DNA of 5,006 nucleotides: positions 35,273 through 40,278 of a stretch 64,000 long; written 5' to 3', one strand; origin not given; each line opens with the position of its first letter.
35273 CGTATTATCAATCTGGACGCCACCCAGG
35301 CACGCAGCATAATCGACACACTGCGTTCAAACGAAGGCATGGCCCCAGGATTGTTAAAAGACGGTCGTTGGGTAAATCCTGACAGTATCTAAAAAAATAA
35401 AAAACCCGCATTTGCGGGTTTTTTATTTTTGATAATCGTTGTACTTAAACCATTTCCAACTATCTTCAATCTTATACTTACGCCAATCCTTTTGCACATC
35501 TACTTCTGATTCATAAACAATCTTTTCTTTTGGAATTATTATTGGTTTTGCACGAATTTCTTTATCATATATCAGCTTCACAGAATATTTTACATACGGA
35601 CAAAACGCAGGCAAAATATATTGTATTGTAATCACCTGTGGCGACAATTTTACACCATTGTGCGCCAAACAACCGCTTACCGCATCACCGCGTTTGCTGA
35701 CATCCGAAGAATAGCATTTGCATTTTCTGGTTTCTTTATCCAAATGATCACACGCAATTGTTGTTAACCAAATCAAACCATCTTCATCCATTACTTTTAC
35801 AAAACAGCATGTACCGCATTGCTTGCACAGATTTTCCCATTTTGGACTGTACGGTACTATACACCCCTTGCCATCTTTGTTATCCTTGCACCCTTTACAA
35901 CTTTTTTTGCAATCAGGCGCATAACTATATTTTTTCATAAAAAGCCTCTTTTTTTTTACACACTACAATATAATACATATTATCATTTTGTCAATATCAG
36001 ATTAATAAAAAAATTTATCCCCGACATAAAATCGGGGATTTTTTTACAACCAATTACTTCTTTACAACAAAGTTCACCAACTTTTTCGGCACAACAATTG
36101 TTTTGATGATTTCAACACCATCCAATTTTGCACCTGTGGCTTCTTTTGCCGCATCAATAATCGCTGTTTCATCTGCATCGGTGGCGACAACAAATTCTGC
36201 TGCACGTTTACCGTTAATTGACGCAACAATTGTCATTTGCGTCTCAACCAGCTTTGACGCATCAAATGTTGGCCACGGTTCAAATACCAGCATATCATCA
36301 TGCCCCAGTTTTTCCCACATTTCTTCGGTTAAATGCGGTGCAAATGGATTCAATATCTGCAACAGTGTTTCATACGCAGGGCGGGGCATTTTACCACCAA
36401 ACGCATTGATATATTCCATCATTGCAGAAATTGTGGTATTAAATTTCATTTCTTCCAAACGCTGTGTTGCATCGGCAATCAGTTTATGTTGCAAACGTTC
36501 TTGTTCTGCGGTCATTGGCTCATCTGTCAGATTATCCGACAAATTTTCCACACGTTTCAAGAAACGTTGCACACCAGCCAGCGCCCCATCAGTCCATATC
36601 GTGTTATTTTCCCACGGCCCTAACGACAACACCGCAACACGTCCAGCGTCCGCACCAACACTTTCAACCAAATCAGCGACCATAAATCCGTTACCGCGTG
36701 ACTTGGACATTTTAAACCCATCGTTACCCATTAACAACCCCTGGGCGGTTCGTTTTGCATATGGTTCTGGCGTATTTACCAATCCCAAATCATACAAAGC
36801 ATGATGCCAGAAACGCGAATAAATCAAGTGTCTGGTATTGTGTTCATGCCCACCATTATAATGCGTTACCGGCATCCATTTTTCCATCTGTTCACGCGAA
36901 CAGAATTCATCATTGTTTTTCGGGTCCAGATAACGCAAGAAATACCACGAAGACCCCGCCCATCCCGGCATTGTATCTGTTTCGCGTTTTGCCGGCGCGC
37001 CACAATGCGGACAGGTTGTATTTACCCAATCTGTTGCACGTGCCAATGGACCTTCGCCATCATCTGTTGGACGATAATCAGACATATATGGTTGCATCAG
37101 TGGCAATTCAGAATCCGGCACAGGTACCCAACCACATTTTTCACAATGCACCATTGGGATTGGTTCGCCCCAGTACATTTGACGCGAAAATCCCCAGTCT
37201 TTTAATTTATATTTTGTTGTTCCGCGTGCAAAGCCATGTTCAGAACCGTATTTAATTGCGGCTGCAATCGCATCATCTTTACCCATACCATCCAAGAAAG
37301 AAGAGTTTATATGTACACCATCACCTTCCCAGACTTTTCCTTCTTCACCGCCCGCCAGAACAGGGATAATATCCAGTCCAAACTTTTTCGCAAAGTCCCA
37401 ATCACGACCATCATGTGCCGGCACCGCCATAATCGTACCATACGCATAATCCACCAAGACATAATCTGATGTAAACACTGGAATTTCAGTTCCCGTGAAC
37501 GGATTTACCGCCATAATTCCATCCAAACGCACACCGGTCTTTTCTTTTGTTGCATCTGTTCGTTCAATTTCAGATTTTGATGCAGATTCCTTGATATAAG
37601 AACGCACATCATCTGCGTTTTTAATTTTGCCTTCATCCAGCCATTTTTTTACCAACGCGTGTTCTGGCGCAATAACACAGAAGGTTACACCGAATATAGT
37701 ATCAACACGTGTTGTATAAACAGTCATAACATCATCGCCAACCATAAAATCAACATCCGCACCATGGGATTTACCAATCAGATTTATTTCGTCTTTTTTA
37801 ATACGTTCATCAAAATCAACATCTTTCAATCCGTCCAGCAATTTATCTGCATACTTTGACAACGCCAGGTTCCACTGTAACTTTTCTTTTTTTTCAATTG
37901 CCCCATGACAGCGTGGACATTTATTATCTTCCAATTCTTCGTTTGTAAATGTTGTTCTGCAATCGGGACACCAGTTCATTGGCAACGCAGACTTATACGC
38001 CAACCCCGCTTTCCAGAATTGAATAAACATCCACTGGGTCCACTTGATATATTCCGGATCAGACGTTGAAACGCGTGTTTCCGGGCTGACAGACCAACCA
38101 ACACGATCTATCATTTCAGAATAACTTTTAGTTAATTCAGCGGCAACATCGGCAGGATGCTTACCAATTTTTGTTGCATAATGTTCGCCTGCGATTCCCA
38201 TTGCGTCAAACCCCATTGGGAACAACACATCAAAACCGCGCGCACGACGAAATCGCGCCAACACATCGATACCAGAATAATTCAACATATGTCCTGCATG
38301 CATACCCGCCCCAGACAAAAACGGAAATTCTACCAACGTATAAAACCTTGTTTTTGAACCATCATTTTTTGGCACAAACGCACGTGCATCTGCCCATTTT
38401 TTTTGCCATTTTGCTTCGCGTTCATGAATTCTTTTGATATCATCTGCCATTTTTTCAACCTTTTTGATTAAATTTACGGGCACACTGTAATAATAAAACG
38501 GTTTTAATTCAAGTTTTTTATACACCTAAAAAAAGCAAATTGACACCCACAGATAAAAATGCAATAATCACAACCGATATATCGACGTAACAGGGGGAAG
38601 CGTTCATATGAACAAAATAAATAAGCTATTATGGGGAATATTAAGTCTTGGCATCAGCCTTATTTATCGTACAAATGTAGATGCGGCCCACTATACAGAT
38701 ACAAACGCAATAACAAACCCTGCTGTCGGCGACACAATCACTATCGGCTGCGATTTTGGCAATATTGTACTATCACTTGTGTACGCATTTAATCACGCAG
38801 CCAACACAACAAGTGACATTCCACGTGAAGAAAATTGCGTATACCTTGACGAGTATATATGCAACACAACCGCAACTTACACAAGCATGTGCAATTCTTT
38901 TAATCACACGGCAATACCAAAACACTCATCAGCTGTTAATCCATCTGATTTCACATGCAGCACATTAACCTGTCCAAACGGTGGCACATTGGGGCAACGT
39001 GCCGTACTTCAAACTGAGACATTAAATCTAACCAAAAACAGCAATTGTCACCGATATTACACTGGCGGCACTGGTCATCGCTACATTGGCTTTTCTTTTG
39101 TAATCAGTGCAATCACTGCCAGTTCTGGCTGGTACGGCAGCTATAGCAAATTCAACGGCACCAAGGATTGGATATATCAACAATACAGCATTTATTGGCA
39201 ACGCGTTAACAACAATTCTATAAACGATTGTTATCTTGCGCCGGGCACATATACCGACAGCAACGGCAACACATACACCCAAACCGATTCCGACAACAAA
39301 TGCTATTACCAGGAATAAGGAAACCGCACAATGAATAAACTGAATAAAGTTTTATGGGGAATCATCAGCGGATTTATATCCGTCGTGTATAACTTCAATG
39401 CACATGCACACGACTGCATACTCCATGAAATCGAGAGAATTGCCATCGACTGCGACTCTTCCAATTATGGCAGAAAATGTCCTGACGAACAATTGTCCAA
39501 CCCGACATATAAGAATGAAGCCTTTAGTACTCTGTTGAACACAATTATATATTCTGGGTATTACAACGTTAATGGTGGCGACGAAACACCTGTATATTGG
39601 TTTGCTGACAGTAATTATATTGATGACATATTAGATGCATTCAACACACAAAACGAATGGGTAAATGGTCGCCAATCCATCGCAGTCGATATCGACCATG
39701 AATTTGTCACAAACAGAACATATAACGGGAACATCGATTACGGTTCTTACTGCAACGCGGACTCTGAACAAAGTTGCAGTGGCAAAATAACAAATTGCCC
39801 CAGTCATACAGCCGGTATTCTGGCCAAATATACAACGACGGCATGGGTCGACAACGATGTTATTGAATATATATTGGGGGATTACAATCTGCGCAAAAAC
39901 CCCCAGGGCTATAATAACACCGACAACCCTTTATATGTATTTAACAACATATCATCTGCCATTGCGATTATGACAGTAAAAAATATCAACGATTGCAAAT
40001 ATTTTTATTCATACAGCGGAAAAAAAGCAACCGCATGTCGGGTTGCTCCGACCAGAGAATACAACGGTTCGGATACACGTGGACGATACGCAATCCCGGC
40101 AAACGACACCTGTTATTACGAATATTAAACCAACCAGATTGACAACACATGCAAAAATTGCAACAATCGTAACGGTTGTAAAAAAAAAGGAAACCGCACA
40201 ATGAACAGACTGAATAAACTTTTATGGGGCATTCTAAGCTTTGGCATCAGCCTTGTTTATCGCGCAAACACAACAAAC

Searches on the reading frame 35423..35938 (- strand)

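Call 40: search_protein_families(library=ncbifam, proteins=[window:35423-35938:-], max_evalue=0.01)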
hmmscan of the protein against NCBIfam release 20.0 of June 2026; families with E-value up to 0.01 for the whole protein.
window:35423-35938:- (171 aa): 11 families
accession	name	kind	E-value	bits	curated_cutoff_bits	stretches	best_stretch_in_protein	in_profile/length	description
NF003504.0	PRK05170.2-2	equivalog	3e-18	65.8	150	1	33-118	15-91/104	YcgN family cysteine cluster protein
NF003507.0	PRK05170.2-5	equivalog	5e-15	55.7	170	1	33-116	19-94/146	YcgN family cysteine cluster protein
NF003501.0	PRK05170.1-5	equivalog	1.1e-13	51.1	167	1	32-116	19-95/160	YcgN family cysteine cluster protein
NF003508.0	PRK05170.2-6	equivalog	2.6e-10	40.3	286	1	33-117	24-100/152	YcgN family cysteine cluster protein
NF003503.0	PRK05170.2-1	equivalog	6.9e-10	39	232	1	33-115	18-92/145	YcgN family cysteine cluster protein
NF003506.0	PRK05170.2-4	equivalog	8.4e-10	38.6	248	1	33-116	23-100/158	YcgN family cysteine cluster protein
NF003500.0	PRK05170.1-4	equivalog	2.2e-09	37.5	203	1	32-117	16-93/147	YcgN family cysteine cluster protein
NF003502.0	PRK05170.1-6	equivalog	2.4e-09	37.5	250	1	33-115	21-95/149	YcgN family cysteine cluster protein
NF003498.0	PRK05170.1-1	equivalog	2.9e-09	36.9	256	1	33-87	19-74/148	YcgN family cysteine cluster protein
NF003499.0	PRK05170.1-2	equivalog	1.5e-07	31.5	235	1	33-159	24-141/150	YcgN family cysteine cluster protein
NF003505.0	PRK05170.2-3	equivalog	4.8e-05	23.2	206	1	32-117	17-107/164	YcgN family cysteine cluster protein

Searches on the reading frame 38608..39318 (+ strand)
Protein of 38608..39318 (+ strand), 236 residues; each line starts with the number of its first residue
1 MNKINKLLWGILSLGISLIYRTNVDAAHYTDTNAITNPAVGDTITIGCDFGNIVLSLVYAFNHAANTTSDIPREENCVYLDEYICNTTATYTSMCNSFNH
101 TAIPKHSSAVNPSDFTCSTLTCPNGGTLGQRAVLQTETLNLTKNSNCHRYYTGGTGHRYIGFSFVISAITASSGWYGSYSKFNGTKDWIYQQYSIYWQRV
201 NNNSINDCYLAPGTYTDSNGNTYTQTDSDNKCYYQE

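Call 5: search_protein_families(library=pfam, proteins=[window:38608-39318:+], max_evalue=0.1)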
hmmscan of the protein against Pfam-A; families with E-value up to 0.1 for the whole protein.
window:38608-39318:+ (236 aa): 1 family
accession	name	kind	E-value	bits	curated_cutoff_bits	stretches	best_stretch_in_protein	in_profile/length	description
PF14194.11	Cys_rich_VLP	-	0.058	13.9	27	0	74-105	21-56/57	Cysteine-rich VLP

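Call 8: find_homologous_proteins(query=window:38608-39318:+, max_evalue=0.01)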
Query window:38608-39318:+ (236 aa): 7 proteins with E <= 0.01 among 194 candidates.
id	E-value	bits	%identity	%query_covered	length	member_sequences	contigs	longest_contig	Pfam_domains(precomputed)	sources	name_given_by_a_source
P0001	6.0e-158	542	100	100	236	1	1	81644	-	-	-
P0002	1.1e-105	371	69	100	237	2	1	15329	-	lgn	-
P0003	6.9e-95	335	61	100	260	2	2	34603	-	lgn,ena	-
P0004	9.5e-83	296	58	100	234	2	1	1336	-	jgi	jgi:hypothetical protein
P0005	3.0e-80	287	56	100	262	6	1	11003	-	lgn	-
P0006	1.7e-77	278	57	100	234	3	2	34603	-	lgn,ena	-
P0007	5.5e-11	61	28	100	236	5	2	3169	-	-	-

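Call 9: find_encoding_contigs(protein=P0003, flank=10000, max_places=4)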
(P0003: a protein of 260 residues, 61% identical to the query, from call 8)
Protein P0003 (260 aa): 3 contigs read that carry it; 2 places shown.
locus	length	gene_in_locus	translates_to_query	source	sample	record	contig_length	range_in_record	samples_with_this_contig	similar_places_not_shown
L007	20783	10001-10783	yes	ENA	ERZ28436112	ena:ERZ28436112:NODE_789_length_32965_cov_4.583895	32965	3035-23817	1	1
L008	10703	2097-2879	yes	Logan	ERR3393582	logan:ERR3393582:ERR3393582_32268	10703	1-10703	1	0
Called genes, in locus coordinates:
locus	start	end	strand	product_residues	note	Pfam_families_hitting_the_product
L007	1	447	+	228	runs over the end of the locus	PF02384:N6_Mtase (weak), PF05175:MTS, PF01728:FtsJ (weak), PF02390:Methyltransf_4 (weak), PF13649:Methyltransf_25, PF13847:Methyltransf_31, PF08241:Methyltransf_11, PF08242:Methyltransf_12, +1 more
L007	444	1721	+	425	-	PF01551:Peptidase_M23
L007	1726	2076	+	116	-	PF04519:Bactofilin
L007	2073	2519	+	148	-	PF02502:LacAB_rpiB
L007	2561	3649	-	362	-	-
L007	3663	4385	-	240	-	PF13512:TPR_18, PF13525:YfiO, PF13174:TPR_6 (faint)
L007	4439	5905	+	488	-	PF03023:MurJ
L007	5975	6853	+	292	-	PF03330:DPBB_1, PF05036:SPOR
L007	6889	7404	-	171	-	-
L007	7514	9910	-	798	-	PF00133:tRNA-synt_1, PF09334:tRNA-synt_1g, PF13603:tRNA-synt_1_2, PF00133:tRNA-synt_1, PF08264:Anticodon_1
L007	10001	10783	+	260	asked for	-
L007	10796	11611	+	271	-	-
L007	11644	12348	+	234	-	-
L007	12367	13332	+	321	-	PF13641:Glyco_tranf_2_3, PF00535:Glycos_transf_2, PF10111:Glyco_tranf_2_2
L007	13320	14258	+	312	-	PF01501:Glyco_transf_8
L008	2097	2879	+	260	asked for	-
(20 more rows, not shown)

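Call 10: find_encoding_contigs(protein=P0002, flank=10000, max_places=4)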
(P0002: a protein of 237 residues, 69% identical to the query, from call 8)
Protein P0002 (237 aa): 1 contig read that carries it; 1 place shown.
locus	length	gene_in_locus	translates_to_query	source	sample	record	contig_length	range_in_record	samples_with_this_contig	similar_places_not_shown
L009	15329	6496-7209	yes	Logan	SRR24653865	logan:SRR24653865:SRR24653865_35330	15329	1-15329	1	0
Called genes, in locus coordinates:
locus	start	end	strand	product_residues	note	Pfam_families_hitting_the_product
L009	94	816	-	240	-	PF13512:TPR_18, PF13525:YfiO, PF13174:TPR_6 (faint)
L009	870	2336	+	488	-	PF03023:MurJ, PF01554:MatE (weak)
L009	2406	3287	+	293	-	PF03330:DPBB_1, PF05036:SPOR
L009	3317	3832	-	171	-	-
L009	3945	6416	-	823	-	PF00133:tRNA-synt_1, PF09334:tRNA-synt_1g, PF13603:tRNA-synt_1_2, PF00133:tRNA-synt_1, PF08264:Anticodon_1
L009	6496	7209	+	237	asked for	-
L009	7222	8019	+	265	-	-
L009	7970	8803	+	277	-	-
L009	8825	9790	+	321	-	PF13641:Glyco_tranf_2_3, PF00535:Glycos_transf_2, PF10111:Glyco_tranf_2_2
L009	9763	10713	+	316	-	PF01501:Glyco_transf_8, PF18404:Glyco_transf_24 (weak)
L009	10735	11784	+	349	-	-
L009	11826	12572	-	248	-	PF01479:S4, PF01728:FtsJ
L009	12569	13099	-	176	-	-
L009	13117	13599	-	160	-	-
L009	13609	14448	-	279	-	-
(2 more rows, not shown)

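Call 11: find_encoding_contigs(protein=P0005, flank=10000, max_places=4)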
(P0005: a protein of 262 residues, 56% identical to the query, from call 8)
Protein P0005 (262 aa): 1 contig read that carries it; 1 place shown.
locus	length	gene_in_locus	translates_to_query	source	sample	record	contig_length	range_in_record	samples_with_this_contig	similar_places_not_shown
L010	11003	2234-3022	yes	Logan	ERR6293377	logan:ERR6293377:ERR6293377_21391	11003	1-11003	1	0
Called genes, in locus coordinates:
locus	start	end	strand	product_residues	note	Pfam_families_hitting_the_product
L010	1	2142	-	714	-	?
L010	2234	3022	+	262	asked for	-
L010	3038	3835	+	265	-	-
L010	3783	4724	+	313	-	-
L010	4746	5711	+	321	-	PF13641:Glyco_tranf_2_3 (weak), PF00535:Glycos_transf_2, PF10111:Glyco_tranf_2_2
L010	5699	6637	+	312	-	PF01501:Glyco_transf_8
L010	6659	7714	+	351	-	-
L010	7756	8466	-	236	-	PF01479:S4, PF01728:FtsJ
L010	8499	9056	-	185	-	-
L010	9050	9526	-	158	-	-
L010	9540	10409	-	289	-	-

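Call 24: find_related_loci(query=A2, collection=genome_contigs, flank=8000)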
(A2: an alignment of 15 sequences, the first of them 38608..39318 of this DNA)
Query A2 (236 aa) in genome_contigs; peptide patterns used: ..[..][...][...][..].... (x = any residue, [..] = any of these).
35 stretches matched a pattern; 2 encode a relative of the query (tblastn E <= 1e-3); 1 distinct loci.
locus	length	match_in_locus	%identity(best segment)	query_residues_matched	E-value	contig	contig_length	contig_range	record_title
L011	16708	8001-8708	63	1-235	2e-102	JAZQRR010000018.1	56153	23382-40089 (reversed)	MAG: Candidatus Enterousia sp. isolate T1900045224_TC20190220.MAGScoT_cleanbin_000015 SGB_5385_k141_1491076, whole genom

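Call 40: search_protein_families(library=ncbifam, proteins=[window:38608-39318:+], max_evalue=0.01)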
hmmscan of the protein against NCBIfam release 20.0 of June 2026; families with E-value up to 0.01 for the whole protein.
window:38608-39318:+ (236 aa): 0 families

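Call 43: search_protein_representatives(alignment_id=A2)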
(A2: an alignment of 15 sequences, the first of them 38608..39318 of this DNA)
Query: 15 sequences, 262 profile positions. Proteins with E-value up to 0.001 (for the whole library): 17; up to 1e-10: 13; up to 1e-30: 9. The best 17 are listed.
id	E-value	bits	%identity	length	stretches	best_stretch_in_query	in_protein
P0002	2.6e-87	309.4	-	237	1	1-262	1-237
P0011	4.5e-64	233.2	-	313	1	1-262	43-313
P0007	4.8e-62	226.6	-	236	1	1-262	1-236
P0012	2.5e-59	217.7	-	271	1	1-261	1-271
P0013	7.0e-46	173.6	-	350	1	1-261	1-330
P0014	2.1e-45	172.0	-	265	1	1-261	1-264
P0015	1.1e-38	150.1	-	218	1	1-261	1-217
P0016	4.0e-37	144.9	-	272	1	1-261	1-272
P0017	1.5e-34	136.5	-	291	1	1-261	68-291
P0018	1.3e-27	113.7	-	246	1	1-261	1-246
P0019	2.2e-24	103.1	-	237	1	1-261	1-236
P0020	7.6e-23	98.1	-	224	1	1-261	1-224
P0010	1.0e-17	81.3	-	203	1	85-260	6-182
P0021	6.9e-06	42.5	-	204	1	1-77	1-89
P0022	1.8e-05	41.1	-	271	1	1-261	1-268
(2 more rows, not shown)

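Call 58: predict_structure(alignment_id=A3)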
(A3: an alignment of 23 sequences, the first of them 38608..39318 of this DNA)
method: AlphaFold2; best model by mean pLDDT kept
length: 236 residues; sequences in the alignment: 23
mean_pLDDT: 81.6   pTM: 0.70
mean pLDDT of the five models: 81.6, 79.3, 79.2, 78.1, 78.0
residues with pLDDT >= 90: 83; 70-90: 112; 50-70: 31; < 50: 10
segments of 3 or more residues with pLDDT < 50: 17-23
pLDDT, mean of each block of 10 residues (from residue 1): 54 50 70 89 94 94 83 87 93 88 84 86 79 93 82 82 93 92 77 92 83 76 68 61
secondary structure, 60 per line:
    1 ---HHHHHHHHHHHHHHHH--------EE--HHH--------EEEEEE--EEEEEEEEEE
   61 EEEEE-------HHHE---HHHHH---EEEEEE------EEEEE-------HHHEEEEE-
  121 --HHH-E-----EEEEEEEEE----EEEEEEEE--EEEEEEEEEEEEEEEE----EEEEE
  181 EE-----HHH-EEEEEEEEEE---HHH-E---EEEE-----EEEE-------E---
elements in order: H4-19 E43-48 E51-65 H80-84 E88-93 E100-104 E115-119 E133-141 E146-153 E156-171 E176-182 E192-201 E213-216 E222-225

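Call 60: fold_search(model_id=the predicted structure, library=pdb)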
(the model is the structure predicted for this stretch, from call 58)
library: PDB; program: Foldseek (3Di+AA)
matches with E <= 10: 551; with E <= 0.001: 0
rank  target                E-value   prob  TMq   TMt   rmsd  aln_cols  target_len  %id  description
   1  4ktp_B                1.5e-01  0.14  0.12  0.05  20.5       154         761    6  Crystal structure of 2-O-alpha-glucosylglycerol phosphorylase in complex with glucose (released 2014-05-21)
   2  8osi                  2.8e-01  0.05  0.11  0.07  17.1       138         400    6  Genetically encoded green ratiometric calcium indicator FNCaMP in calcium-bound state (released 2023-05-24)
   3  2wis_B                3.5e-01  0.03  0.10  0.11  20.7       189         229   10  Fluorescent protein KillerRed in the bleached state (released 2009-08-11)
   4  9u5s_A                3.5e-01  0.03  0.10  0.07  22.6       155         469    8  The structure of the BfpBG complex in the T4bP system (released 2025-11-05)
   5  4ktr_B                3.9e-01  0.08  0.11  0.04  20.6       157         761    7  Crystal structure of 2-O-alpha-glucosylglycerol phosphorylase in complex with isofagomine and glycerol (released 2014-05-21)
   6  6rid_A                3.9e-01  0.02  0.09  0.03  24.0       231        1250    7  Structure of Vaccinia Virus DNA-dependent RNA polymerase elongation complex (released 2019-12-18)
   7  3a8s_A                4.3e-01  0.04  0.13  0.13  19.4       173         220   10  Crystal structure analysis of the fluorescent protein KillerRed (released 2010-04-14)
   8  3a8s_B                4.3e-01  0.04  0.11  0.13  19.1       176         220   11  Crystal structure analysis of the fluorescent protein KillerRed (released 2010-04-14)
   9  7z7p_G                4.8e-01  0.03  0.11  0.11  19.2       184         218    7  Structure of the fluorescent protein NeonCyan0.95 at pH 5.6 (released 2022-05-04)
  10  3cgl_E                5.4e-01  0.04  0.10  0.11  19.2       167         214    8  Crystal Structure and Raman Studies of dsFP483, a Cyan Fluorescent Protein from Discosoma striata (released 2008-07-01)
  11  2c9i_A                5.4e-01  0.03  0.11  0.12  22.7       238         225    7  Structure of the fluorescent protein asFP499 from Anemonia sulcata (released 2007-01-16)
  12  6j1b                  5.7e-01  0.04  0.11  0.11  18.3       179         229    9  Photoswitchable fluorescent protein Gamillus, N150C/T204V double mutant, on-state (released 2019-11-06)
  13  7aoh_A                6.0e-01  0.02  0.09  0.03  23.5       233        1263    8  Atomic structure of the poxvirus late initially transcribing complex (released 2021-10-06)
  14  5y00                  6.7e-01  0.04  0.11  0.11  19.2       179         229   10  Acid-tolerant monomeric GFP, Gamillus, fluorescence (ON) state (released 2018-01-17)
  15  8pu0_B                6.7e-01  0.02  0.10  0.04  24.4       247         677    8  Cryo-EM structure of human Elp123 in complex with tRNA, desulpho-CoA, 5'-deoxyadenosine and methionine (released 2024-04-17)
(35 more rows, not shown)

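Call 63: fold_search(model_id=the predicted structure, library=viral)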
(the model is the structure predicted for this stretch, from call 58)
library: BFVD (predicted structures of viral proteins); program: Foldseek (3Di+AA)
matches with E <= 10: 693; with E <= 0.001: 0
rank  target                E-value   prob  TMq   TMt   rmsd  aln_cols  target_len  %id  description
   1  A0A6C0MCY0            3.5e-02  0.06  0.10  0.06  26.1       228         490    9  VP4 (Fragment) [Porcine rotavirus C]
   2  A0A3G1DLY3            3.7e-02  0.04  0.09  0.04  26.6       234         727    8  Outer capsid spike protein (Fragment) [Rotavirus C]
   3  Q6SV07                5.1e-02  0.06  0.10  0.12  17.3       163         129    8  Lef-8 (Fragment) [Wiseana cervinata nucleopolyhedrovirus]
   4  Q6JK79                5.4e-02  0.08  0.12  0.04  22.4       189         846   10  DNA-directed RNA polymerase [Neodiprion sertifer nucleopolyhedrovirus]
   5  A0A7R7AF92            7.5e-02  0.06  0.10  0.10  35.4       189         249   11  Glycoprotein (Fragment) [Carapha virus]
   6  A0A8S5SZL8            9.8e-02  0.06  0.10  0.04  25.0       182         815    9  Pectate lyase [Podoviridae sp. ctnWS46]
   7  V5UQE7                1.0e-01  0.03  0.08  0.04  33.0       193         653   10  Uncharacterized protein [Shigella phage pSb-1]
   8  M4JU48                1.2e-01  0.07  0.11  0.13  18.6       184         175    9  Protein EE23 [Elephantid herpesvirus 1]
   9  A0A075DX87            1.4e-01  0.11  0.17  0.18  14.9       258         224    8  (no name in the UniProt tables at hand)
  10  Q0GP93                1.6e-01  0.04  0.09  0.13  25.0       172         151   12  HSPV009 [Horsepox virus]
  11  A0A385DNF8            1.7e-01  0.08  0.13  0.10  31.6       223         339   10  Polyprotein (Fragment) [Kyasanur forest disease virus]
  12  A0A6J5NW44            2.0e-01  0.12  0.16  0.23  16.6       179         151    9  Uncharacterized protein [uncultured Caudovirales phage]
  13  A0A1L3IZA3            2.1e-01  0.11  0.16  0.18  19.9       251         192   10  (no name in the UniProt tables at hand)
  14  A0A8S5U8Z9            2.3e-01  0.08  0.16  0.18  21.0       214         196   14  Uncharacterized protein [Siphoviridae sp. ctnMR5]
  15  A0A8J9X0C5            2.3e-01  0.07  0.11  0.08  33.7       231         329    9  Gycoprotein (Fragment) [Ash shoestring-associated virus]
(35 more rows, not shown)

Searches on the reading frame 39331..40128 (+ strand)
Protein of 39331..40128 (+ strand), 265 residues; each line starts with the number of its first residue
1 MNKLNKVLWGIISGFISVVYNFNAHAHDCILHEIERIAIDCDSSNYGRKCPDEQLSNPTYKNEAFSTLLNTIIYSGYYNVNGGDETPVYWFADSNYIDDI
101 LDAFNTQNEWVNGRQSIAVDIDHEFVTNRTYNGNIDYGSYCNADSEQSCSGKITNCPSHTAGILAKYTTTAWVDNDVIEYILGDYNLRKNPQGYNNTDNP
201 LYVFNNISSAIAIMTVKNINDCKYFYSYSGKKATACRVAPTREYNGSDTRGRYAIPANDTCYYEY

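Call 5: search_protein_families(library=pfam, proteins=[window:39331-40128:+], max_evalue=0.1)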
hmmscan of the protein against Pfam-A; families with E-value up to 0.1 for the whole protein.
window:39331-40128:+ (265 aa): 1 family
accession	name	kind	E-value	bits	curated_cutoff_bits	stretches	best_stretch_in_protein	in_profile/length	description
PF22214.1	Mec-4_10_cyt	-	0.049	14.3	27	0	123-149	10-37/61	Mechanosensory ion channel subunit mec-4/10 cytosolic domain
